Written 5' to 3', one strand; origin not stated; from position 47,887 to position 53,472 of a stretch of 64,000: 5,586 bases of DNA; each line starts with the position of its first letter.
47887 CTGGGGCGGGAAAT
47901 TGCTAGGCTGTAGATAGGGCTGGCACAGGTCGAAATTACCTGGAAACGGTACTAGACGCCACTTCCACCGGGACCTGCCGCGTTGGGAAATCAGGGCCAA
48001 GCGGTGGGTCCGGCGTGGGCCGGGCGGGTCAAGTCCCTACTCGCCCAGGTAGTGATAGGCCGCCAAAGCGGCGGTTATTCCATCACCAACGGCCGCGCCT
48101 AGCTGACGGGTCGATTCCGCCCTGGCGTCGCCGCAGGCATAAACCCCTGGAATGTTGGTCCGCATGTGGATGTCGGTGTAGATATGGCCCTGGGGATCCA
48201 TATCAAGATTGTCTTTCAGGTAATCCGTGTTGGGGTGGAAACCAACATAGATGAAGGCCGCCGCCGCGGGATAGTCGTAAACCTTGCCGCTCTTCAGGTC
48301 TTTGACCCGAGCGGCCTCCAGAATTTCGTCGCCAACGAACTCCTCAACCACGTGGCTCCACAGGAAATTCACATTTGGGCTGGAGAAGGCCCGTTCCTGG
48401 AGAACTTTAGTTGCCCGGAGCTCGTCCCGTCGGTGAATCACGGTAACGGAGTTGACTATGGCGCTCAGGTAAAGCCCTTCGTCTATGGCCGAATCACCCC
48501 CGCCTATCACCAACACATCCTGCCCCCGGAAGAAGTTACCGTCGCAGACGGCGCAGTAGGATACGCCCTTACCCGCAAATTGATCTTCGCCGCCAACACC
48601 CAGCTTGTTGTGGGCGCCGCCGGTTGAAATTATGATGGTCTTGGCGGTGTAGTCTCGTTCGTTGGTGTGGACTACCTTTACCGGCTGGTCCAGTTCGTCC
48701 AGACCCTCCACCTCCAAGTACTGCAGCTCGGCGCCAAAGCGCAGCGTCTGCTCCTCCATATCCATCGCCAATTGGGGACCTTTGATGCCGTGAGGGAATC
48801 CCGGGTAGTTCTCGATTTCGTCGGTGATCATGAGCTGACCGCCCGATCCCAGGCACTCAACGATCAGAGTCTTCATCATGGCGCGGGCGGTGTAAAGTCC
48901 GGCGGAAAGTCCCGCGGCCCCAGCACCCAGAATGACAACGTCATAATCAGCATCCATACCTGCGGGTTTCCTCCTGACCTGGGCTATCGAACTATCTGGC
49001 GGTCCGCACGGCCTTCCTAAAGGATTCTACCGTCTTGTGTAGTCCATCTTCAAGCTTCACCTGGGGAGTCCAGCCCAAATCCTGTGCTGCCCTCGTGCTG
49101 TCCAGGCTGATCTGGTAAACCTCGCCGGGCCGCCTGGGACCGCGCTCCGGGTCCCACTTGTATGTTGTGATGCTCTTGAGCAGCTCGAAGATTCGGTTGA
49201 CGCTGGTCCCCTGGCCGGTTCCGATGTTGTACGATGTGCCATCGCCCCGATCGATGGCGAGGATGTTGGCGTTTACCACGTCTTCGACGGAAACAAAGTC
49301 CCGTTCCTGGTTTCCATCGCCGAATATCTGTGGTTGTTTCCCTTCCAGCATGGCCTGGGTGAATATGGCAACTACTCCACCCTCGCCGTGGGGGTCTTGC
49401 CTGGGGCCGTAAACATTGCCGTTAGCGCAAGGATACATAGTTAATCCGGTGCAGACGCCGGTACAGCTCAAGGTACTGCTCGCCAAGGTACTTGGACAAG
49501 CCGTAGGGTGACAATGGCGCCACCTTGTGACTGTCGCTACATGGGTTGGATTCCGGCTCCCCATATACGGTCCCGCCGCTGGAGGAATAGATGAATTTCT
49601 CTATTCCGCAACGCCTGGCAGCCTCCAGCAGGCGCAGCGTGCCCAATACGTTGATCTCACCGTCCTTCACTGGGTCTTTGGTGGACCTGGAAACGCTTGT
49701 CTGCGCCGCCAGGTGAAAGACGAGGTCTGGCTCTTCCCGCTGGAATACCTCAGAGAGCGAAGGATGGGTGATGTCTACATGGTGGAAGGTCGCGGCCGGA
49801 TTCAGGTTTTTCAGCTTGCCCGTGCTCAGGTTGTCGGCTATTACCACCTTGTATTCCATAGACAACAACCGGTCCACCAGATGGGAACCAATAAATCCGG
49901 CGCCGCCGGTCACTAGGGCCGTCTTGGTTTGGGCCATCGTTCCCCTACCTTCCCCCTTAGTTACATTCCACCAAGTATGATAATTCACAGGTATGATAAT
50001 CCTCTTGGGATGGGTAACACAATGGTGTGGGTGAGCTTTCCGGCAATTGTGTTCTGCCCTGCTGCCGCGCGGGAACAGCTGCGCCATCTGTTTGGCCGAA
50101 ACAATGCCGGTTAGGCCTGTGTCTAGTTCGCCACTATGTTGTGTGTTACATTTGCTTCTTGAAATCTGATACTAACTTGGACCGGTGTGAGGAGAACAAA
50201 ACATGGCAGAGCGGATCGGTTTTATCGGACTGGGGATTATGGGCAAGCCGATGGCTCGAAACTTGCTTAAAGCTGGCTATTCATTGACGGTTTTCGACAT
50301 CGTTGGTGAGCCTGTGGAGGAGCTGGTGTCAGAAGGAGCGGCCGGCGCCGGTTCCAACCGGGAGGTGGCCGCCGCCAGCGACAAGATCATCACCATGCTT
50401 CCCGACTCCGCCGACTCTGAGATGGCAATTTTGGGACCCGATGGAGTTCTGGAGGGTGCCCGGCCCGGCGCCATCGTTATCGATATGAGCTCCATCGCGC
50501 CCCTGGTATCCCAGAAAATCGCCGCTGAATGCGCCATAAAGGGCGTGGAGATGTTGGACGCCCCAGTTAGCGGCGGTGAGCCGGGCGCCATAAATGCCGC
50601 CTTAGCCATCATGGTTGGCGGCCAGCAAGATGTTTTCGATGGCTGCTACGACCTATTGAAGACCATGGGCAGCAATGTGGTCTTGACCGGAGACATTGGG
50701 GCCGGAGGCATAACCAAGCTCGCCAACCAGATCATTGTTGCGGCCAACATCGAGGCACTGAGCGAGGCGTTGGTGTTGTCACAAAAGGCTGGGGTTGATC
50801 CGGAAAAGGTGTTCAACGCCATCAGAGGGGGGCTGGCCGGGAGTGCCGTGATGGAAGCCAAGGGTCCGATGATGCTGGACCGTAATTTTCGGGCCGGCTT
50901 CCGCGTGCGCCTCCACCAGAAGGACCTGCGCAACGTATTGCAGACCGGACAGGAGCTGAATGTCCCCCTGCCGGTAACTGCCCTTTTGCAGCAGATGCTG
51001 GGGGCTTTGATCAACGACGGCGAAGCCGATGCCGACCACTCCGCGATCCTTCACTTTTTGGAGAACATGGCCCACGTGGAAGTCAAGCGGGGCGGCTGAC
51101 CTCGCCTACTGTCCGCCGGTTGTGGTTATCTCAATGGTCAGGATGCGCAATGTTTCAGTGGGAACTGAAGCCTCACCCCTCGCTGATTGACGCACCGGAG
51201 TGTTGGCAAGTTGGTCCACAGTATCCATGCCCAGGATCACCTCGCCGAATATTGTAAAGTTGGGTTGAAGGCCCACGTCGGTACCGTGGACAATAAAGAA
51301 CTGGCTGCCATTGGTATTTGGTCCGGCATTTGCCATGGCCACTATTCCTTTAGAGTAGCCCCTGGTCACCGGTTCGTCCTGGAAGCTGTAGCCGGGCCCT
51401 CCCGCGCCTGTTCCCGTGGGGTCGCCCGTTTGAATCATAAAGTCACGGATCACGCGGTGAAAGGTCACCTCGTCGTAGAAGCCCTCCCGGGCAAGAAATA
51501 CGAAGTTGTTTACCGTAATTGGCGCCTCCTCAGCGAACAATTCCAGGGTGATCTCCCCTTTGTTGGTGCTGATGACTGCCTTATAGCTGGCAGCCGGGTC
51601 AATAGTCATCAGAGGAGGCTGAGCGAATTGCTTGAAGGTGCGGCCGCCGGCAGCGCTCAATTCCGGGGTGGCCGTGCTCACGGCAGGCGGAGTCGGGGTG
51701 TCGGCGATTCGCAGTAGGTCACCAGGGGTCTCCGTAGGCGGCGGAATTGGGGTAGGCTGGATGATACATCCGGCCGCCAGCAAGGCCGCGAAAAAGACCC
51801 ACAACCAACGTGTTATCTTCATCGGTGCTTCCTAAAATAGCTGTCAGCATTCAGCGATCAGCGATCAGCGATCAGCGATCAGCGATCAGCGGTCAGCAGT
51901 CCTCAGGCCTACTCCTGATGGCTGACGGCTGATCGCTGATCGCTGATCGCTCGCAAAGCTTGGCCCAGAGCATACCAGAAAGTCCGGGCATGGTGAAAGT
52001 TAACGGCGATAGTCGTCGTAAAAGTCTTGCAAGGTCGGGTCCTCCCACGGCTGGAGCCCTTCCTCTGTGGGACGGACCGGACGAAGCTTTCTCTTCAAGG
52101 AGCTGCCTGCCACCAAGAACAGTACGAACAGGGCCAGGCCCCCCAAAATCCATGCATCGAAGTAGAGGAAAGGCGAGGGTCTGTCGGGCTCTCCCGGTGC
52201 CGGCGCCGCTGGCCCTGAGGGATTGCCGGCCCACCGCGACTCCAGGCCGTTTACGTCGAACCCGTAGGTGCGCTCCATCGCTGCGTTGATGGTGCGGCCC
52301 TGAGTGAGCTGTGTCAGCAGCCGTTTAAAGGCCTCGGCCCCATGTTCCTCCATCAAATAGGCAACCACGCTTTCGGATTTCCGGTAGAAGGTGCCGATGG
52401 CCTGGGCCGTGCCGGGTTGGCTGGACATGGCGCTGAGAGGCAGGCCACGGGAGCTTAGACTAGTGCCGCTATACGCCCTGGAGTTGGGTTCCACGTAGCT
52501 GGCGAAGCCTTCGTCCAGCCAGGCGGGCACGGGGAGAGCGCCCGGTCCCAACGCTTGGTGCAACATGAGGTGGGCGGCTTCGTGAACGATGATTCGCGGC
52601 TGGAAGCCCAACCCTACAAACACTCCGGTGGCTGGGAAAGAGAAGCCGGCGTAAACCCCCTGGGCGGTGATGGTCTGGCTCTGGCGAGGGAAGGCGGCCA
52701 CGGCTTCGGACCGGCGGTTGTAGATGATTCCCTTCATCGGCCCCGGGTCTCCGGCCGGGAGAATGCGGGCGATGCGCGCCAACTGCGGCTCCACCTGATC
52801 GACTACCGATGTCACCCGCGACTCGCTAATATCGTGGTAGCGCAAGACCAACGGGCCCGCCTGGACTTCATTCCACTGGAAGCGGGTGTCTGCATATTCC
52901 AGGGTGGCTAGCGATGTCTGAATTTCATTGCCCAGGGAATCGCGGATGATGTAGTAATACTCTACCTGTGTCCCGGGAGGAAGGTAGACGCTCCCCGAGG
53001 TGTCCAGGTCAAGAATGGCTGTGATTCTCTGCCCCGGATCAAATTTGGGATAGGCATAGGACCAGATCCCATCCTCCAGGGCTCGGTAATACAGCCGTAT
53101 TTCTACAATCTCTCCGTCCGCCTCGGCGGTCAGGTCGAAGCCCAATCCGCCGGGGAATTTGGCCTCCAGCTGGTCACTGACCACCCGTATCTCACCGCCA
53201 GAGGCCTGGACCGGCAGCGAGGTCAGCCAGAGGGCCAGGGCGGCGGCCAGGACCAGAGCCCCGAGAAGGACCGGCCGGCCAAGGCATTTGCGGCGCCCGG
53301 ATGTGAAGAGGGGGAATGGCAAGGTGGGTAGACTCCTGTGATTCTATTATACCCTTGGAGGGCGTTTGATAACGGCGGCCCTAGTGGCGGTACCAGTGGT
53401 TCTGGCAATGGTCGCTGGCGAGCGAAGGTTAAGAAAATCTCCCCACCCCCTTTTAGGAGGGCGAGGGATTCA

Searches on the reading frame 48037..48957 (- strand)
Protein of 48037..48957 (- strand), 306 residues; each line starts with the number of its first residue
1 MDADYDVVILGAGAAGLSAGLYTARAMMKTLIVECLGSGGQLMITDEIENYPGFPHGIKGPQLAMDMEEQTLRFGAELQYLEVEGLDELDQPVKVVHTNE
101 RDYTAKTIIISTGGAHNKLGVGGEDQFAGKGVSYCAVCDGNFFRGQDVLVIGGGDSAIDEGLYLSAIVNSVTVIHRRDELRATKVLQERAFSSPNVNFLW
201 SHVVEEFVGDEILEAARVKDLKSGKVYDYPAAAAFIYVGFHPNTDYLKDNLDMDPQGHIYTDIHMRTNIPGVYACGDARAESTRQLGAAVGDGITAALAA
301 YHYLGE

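Call 55: search_protein_families(library=pfam, proteins=[window:48037-48957:-], max_evalue=0.00001)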
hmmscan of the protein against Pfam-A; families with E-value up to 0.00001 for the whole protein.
window:48037-48957:- (306 aa): 3 families
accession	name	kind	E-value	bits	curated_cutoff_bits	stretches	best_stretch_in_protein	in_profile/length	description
PF07992.20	Pyr_redox_2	-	6.9e-45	154.1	26.1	1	5-293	1-291/291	Pyridine nucleotide-disulphide oxidoreductase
PF13738.12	Pyr_redox_3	-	2.8e-23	83.1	30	1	82-276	103-305/305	Pyridine nucleotide-disulphide oxidoreductase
PF00070.33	Pyr_redox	-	1.7e-13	51.3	22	1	148-211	2-70/82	Pyridine nucleotide-disulphide oxidoreductase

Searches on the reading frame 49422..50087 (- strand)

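Call 56: search_protein_families(library=pfam, proteins=[window:49422-50087:-], max_evalue=0.00001)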
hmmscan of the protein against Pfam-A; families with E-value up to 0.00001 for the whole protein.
window:49422-50087:- (221 aa): 7 families
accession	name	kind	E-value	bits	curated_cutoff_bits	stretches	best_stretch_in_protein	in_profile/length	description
PF01370.27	Epimerase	-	2.7e-45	155.1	20.9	1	57-221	1-168/240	NAD dependent epimerase/dehydratase family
PF16363.11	GDP_Man_Dehyd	-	6e-42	144.7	27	1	58-219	1-177/332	GDP-mannose 4,6 dehydratase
PF01073.25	3Beta_HSD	-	1.6e-17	63.9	22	1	58-204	1-155/280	3-beta hydroxysteroid dehydrogenase/isomerase family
PF04321.23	RmlD_sub_bind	-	7.1e-17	61.8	27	1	57-208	3-138/287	RmlD substrate binding domain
PF02719.21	Polysacc_synt_2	-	8.8e-13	48.5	20.2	1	58-170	2-128/293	Polysaccharide biosynthesis protein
PF07993.18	NAD_binding_4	-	5.2e-12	45.9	20.1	1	118-215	87-197/258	Male sterility protein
PF13460.12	NAD_binding_10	-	4.1e-06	27.2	27.2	1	61-206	1-131/184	NAD(P)H-binding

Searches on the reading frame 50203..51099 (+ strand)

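Call 56: search_protein_families(library=pfam, proteins=[window:50203-51099:+], max_evalue=0.00001)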
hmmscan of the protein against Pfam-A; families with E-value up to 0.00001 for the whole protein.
window:50203-51099:+ (298 aa): 2 families
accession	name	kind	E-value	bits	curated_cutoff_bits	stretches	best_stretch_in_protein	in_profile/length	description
PF03446.21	NAD_binding_2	-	4.8e-50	170.2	21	1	4-161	1-159/161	NAD binding domain of 6-phosphogluconate dehydrogenase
PF14833.11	NAD_binding_11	-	9.5e-40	136.1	30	1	166-285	1-121/122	NAD-binding of NADP-dependent 3-hydroxyisobutyrate dehydrogenase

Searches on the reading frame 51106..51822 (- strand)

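Call 56: search_protein_families(library=pfam, proteins=[window:51106-51822:-], max_evalue=0.00001)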
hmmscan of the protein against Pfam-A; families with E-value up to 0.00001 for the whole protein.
window:51106-51822:- (238 aa): 1 family
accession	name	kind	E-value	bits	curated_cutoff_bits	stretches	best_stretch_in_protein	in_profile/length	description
PF00160.26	Pro_isomerase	-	2e-42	145.6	21.7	1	83-230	3-157/159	Cyclophilin type peptidyl-prolyl cis-trans isomerase/CLD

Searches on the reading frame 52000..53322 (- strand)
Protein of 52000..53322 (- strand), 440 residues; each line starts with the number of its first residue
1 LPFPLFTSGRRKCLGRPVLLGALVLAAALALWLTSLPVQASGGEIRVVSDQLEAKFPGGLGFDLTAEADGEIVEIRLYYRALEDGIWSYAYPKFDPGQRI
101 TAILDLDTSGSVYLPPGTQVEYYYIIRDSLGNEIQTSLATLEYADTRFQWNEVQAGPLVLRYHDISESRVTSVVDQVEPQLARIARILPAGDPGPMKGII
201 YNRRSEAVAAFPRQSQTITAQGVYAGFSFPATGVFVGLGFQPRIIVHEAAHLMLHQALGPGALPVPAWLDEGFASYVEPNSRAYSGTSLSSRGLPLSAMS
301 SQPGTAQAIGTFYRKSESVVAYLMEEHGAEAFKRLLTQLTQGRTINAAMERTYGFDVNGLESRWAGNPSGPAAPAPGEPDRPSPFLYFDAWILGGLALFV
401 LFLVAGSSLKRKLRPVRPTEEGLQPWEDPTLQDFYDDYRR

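Call 56: search_protein_families(library=pfam, proteins=[window:52000-53322:-], max_evalue=0.00001)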
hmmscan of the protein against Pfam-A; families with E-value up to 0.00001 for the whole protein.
window:52000-53322:- (440 aa): 1 family
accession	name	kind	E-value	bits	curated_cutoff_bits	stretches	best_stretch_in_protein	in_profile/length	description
PF13485.12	Peptidase_MA_2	-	1.9e-18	67.4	32.4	1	238-365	63-196/201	Peptidase MA superfamily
